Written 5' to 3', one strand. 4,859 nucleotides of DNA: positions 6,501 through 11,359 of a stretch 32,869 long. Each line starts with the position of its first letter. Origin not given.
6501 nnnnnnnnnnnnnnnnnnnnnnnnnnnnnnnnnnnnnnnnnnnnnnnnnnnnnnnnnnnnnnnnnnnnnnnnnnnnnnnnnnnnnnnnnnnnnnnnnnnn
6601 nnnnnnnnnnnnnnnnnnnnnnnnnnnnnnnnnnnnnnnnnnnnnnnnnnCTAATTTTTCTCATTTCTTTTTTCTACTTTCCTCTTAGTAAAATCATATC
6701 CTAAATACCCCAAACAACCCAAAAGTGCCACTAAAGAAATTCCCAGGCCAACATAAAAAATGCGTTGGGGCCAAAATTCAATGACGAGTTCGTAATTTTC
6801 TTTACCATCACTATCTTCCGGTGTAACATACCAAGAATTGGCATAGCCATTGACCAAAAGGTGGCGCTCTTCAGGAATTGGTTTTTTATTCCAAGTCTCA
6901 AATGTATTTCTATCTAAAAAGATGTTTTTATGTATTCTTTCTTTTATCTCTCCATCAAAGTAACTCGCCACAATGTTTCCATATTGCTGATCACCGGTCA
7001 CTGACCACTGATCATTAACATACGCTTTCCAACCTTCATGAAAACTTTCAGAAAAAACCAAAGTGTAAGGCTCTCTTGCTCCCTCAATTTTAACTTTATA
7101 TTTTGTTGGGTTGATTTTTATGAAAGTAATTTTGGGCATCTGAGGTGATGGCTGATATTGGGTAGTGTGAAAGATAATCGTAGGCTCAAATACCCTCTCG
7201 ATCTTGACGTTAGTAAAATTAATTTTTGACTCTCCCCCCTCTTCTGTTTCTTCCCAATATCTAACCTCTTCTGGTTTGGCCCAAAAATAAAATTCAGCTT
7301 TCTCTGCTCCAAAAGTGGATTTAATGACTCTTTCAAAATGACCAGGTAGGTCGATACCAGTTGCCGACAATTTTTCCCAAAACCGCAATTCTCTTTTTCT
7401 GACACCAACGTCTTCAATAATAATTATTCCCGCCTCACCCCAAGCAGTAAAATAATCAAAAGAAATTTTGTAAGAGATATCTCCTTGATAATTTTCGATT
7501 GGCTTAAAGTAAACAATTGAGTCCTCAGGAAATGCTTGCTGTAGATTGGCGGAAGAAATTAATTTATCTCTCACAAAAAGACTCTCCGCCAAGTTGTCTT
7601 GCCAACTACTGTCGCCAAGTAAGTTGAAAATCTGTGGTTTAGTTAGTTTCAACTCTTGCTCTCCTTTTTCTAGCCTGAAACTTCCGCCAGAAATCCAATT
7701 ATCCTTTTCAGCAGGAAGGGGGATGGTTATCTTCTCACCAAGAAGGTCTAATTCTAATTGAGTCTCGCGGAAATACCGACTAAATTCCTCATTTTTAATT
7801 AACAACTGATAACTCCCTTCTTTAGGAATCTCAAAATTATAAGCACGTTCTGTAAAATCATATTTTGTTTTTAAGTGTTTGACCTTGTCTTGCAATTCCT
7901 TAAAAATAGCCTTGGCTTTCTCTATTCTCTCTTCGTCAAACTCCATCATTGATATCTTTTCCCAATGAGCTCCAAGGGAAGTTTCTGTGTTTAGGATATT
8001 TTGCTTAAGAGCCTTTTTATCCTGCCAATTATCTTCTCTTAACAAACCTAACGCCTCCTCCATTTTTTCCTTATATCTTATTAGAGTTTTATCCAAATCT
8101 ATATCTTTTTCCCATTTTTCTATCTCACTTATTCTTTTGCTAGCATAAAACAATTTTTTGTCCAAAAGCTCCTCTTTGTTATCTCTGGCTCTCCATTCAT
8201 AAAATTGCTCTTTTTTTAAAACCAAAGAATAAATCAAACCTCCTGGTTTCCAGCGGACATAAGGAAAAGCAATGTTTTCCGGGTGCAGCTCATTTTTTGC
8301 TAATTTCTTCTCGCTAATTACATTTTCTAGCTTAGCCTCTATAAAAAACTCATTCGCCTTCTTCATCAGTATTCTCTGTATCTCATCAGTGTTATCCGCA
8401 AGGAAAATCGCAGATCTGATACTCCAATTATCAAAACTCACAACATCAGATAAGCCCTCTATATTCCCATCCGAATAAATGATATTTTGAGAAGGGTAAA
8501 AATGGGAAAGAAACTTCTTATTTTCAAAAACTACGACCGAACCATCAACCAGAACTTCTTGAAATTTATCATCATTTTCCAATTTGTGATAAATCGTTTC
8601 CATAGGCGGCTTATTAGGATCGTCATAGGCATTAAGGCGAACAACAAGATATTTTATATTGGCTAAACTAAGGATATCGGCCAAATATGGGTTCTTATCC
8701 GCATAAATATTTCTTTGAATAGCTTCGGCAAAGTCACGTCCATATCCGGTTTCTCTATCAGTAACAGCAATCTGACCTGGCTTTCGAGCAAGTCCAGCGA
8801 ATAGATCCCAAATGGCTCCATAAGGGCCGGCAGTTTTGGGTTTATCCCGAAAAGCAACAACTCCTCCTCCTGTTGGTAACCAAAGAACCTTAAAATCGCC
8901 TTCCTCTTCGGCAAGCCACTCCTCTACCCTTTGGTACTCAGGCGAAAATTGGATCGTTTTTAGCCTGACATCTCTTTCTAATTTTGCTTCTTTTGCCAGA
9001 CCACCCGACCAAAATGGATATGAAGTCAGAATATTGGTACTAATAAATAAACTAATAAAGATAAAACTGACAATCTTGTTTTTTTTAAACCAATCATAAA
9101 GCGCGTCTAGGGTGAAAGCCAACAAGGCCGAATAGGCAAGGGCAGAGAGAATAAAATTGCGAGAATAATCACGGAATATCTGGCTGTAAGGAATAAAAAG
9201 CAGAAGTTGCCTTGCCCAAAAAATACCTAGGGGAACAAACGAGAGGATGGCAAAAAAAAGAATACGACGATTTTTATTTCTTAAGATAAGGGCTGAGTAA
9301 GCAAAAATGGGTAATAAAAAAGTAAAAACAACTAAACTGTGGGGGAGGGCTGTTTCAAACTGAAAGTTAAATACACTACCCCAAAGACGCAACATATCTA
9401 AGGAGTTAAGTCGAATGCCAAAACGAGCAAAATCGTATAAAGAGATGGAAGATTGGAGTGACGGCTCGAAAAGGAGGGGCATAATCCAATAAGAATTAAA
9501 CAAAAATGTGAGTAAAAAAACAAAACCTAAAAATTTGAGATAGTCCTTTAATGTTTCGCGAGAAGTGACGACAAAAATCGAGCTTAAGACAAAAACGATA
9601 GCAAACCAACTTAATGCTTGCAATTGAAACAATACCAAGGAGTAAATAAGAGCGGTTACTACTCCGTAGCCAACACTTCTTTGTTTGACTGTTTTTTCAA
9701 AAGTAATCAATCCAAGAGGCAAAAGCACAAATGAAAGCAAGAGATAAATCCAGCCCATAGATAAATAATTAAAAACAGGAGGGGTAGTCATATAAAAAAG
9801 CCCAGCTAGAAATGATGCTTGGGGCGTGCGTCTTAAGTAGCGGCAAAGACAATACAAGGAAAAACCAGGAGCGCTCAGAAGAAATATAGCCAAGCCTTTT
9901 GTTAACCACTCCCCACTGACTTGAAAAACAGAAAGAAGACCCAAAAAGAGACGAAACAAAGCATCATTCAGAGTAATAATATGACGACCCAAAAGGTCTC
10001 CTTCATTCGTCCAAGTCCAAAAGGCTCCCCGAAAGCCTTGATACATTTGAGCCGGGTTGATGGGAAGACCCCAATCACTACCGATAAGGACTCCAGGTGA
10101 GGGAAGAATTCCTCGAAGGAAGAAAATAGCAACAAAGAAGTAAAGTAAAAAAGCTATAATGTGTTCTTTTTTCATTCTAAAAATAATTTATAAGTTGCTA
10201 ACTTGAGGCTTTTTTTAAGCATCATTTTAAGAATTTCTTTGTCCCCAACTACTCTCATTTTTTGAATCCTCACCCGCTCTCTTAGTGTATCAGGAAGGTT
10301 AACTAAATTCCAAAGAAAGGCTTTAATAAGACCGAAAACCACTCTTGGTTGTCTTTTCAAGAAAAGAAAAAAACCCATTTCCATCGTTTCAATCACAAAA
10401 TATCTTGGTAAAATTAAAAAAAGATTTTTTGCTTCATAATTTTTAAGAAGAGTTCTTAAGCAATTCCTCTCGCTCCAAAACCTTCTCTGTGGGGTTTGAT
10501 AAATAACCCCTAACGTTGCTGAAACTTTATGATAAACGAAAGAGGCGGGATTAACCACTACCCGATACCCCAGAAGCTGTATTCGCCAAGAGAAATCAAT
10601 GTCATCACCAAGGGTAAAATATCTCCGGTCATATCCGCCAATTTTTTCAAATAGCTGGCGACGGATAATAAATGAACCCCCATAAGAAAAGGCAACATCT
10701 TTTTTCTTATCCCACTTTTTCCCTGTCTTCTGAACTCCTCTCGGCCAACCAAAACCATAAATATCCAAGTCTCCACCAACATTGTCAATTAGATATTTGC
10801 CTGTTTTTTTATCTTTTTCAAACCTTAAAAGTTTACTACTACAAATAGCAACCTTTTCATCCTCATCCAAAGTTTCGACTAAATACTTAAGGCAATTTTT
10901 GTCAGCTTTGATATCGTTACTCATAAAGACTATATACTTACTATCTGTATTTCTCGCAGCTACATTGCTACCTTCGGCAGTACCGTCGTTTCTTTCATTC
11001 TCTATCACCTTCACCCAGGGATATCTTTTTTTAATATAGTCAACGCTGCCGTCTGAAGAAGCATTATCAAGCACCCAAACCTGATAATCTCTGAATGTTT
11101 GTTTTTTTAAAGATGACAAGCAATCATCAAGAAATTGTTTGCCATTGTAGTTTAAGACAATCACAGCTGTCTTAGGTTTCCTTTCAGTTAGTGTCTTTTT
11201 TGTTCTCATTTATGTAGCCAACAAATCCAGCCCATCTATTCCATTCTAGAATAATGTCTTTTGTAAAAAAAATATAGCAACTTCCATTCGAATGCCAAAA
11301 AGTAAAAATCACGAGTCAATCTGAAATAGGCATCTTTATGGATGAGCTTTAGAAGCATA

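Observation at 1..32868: Window-filling single-strand glycan-assembly superoperon with an unusually high methylation load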

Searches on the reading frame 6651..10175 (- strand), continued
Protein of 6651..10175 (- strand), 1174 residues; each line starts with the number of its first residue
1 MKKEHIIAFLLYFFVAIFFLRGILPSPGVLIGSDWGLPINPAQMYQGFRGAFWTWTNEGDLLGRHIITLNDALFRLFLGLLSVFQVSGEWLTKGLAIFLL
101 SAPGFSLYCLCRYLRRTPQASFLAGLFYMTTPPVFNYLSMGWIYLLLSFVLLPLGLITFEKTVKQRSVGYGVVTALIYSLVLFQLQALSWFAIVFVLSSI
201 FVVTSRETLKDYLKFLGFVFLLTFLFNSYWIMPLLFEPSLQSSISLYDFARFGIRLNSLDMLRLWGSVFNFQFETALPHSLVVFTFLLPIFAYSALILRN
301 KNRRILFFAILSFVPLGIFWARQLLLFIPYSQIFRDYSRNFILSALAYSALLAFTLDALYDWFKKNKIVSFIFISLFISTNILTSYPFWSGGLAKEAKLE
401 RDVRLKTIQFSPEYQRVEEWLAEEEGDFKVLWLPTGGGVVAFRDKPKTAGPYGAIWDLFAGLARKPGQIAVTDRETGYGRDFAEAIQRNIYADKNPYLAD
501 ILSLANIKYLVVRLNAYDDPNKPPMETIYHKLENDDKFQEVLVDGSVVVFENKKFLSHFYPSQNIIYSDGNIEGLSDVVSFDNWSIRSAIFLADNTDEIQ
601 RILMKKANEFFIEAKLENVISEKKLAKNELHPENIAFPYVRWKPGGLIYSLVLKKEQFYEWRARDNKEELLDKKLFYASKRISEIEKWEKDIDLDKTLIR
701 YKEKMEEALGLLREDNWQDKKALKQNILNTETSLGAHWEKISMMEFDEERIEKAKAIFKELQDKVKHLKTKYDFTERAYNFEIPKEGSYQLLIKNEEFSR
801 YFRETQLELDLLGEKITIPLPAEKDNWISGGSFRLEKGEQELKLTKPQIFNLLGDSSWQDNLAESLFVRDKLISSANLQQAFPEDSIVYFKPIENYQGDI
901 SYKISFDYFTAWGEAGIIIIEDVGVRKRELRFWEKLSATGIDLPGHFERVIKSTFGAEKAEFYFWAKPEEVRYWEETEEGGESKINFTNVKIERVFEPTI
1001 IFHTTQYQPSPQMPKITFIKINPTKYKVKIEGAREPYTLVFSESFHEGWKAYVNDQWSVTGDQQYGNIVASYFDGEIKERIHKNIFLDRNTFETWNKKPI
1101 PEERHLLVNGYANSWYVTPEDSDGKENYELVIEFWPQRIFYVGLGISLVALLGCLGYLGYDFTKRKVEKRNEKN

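Call 74: search_protein_representatives(alignment_id=A1)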
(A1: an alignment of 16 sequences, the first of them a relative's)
Query: 16 sequences, 908 profile positions. Proteins with E-value up to 0.001 (for the whole library): 20627; up to 1e-10: 12087; up to 1e-30: 5064. The best 150 are listed.
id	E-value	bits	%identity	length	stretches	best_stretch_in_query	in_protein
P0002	0.0e+00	1118.7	-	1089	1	5-900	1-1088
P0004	2.6e-294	995.4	-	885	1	6-906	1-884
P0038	5.4e-290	981.1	-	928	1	5-907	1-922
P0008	3.7e-253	859.2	-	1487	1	2-908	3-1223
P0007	3.8e-251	852.5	-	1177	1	5-899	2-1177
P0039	4.3e-223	759.7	-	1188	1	6-903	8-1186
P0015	1.4e-222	758.0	-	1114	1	35-903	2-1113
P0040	2.5e-214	730.7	-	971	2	7-616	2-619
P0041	3.7e-204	697.0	-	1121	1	6-894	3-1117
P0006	2.7e-200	684.3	-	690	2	5-544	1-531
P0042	4.0e-200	683.7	-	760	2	35-609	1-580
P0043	8.4e-200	682.6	-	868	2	7-629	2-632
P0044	3.1e-195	667.5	-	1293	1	6-902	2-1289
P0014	8.1e-194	662.8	-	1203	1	1-901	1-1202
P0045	2.4e-186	638.1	-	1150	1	7-898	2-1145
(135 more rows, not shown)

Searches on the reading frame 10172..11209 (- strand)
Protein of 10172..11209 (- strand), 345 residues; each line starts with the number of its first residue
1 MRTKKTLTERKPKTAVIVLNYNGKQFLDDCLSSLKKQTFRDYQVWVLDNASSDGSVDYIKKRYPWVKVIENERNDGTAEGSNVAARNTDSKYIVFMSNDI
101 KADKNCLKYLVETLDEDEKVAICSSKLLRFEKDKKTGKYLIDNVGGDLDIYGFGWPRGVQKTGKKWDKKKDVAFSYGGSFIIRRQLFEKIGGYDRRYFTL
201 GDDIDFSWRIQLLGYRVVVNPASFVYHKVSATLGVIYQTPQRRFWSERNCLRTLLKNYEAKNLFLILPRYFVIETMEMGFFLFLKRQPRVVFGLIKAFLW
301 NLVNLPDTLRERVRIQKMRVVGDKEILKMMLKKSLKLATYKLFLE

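Call 4: search_protein_families(library=pfam, proteins=[window:10172-11209:-], max_evalue=0.01)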
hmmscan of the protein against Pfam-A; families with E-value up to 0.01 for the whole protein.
window:10172-11209:- (345 aa): 7 families
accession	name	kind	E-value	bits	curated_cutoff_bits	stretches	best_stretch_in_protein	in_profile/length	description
PF00535.33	Glycos_transf_2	-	9.5e-27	94.4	23.3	1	16-191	2-168/168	Glycosyl transferase family 2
PF13641.12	Glyco_tranf_2_3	-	7.5e-13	49.5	27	1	12-237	1-221/230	Glycosyltransferase like family 2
PF13632.12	Glyco_trans_2_3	-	2.1e-12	47.7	27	1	92-253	1-154/198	Glycosyl transferase family group 2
PF10111.15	Glyco_tranf_2_2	-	7.3e-06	26.1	27.3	1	175-233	163-222/276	Glycosyltransferase like family 2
PF13506.12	Glyco_transf_21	-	1.7e-05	24.8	21.7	1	88-230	29-157/174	Glycosyl transferase family 21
PF02709.20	Glyco_transf_7C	-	0.00012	22.1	23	1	162-219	6-64/78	N-terminal domain of galactosyltransferase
PF12804.13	NTP_transf_3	-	0.0084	16.7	27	0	19-124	19-122/160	MobA-like NTP transferase domain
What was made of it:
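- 10172..11209 (-): GT2 glycosyltransferase directly upstream of the AftD-like gene, overlapping it by 4 nt. PF00535 94 bits, call 4.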

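Call 15: search_protein_families(library=ncbifam, proteins=[window:10172-11209:-], max_evalue=0.01)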
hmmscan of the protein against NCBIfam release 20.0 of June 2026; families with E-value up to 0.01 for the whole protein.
window:10172-11209:- (345 aa): 21 families
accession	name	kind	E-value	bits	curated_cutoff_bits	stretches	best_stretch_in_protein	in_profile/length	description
TIGR03937.1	PgaC_IcaA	equivalog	2.1e-22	79.6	422.3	2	4-122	37-158/407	poly-beta-1,6-N-acetyl-D-glucosamine synthase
TIGR03965.1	mycofact_glyco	equivalog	9.8e-18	64.2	280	1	5-235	67-288/467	mycofactocin biosynthesis glycosyltransferase MftF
NF041875.1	EPS_EpsD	equivalog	2.3e-16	60.1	370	2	16-118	3-108/325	exopolysaccharide biosynthesis glycosyltransferase EpsD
TIGR03111.1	glyc2_xrt_Gpos1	hypoth_equivalog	1.5e-14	53.7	363.95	1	5-259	42-298/439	TIGR03111 family XrtG-associated glycosyltransferase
TIGR04283.1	glyco_like_mftF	equivalog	1.2e-13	51.2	182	1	15-219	2-177/221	TIGR04283 family arsenosugar biosynthesis glycosyltransferase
NF007482.0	PRK10073.1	equivalog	2.1e-13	50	423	1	10-134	4-131/334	glycosyltransferase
NF047683.1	TeichurnBiosyTuaG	equivalog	1.4e-12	47.8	400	1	8-116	2-113/252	teichuronic acid biosynthesis protein TuaG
TIGR01556.1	rhamnosyltran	subfamily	1.5e-11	44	200.55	1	27-276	10-257/281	rhamnosyltransferase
NF041394.1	GtaseAglG_Halo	equivalog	5.2e-10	39.1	440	1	15-232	4-220/304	glucosyl-dolichyl phosphate glucuronosyltransferase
NF053739.1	GlytfEpsEBac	equivalog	6.7e-10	38.4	450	1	12-138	1-131/265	glycosyltransferase EpsE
NF045692.1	OglycostaseCruG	equivalog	7.9e-09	34.9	600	1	6-218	35-246/386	2'-O-glycosyltransferase CruG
NF038299.1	EPS_HpsN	equivalog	9.4e-09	34.7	425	1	13-231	2-224/317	hormogonium polysaccharide biosynthesis glycosyltransferase HpsN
NF050050.1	ProtGlycPglI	equivalog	1.1e-08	34.8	500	1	11-117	1-111/306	GalNAc(5)-diNAcBac-PP-undecaprenol beta-1,3-glucosyltransferase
NF038302.1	EPS_HpsE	equivalog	4.9e-08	32.3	300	1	15-231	4-226/307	hormogonium polysaccharide biosynthesis glycosyltransferase HpsE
TIGR03469.1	HpnB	hypoth_equivalog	1.3e-07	31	379.25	1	6-210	38-246/386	hopene-associated glycosyltransferase HpnB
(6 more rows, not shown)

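Call 55: search_solved_structures(query=window:10172-11209:-, max_evalue=0.001)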
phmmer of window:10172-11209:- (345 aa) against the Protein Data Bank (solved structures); distinct sequences matched with E-value up to 0.001: 28.
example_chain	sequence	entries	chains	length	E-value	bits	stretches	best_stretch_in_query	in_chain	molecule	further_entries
5tze_C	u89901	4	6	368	1e-07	34.5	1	13-118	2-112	Glycosyl transferase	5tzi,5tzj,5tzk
5hea_A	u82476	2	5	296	1e-07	34.4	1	15-136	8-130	Putative glycosyltransferase (GalT1)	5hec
3bcv_A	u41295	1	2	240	1.6e-07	33.8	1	12-106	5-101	Putative glycosyltransferase protein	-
6p61_A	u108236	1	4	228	1.9e-07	33.6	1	10-111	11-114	Glycosyltransferase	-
5tz8_A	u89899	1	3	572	1.9e-07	33.6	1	13-118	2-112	Glycosyl transferase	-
3l7j_A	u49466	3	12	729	3.1e-07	32.9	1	13-114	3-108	Teichoic acid biosynthesis protein F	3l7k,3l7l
3l7i_A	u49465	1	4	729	3.1e-07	32.9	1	13-114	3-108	Teichoic acid biosynthesis protein F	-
3l7m_A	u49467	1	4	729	3.1e-07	32.9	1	13-114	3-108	Teichoic acid biosynthesis protein F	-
2z87_A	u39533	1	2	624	1.3e-06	30.8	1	8-117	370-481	Chondroitin synthase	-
2z86_A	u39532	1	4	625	1.3e-06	30.8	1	8-117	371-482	Chondroitin synthase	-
6e7i_A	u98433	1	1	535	3.2e-06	29.5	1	12-227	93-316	Polypeptide N-acetylgalactosaminyltransferase 2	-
6nqt_A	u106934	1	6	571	3.7e-06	29.3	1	12-227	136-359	Polypeptide N-acetylgalactosaminyltransferase 2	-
6egs_A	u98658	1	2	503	1.3e-05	27.5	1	12-227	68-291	Polypeptide N-acetylgalactosaminyltransferase 2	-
2ffu_A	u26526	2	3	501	1.3e-05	27.5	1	12-227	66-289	Polypeptide N-acetylgalactosaminyltransferase 2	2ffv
6e4q_A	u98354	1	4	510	1.7e-05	27.2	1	58-227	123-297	polypeptide N-acetylgalactosaminyltransferase 9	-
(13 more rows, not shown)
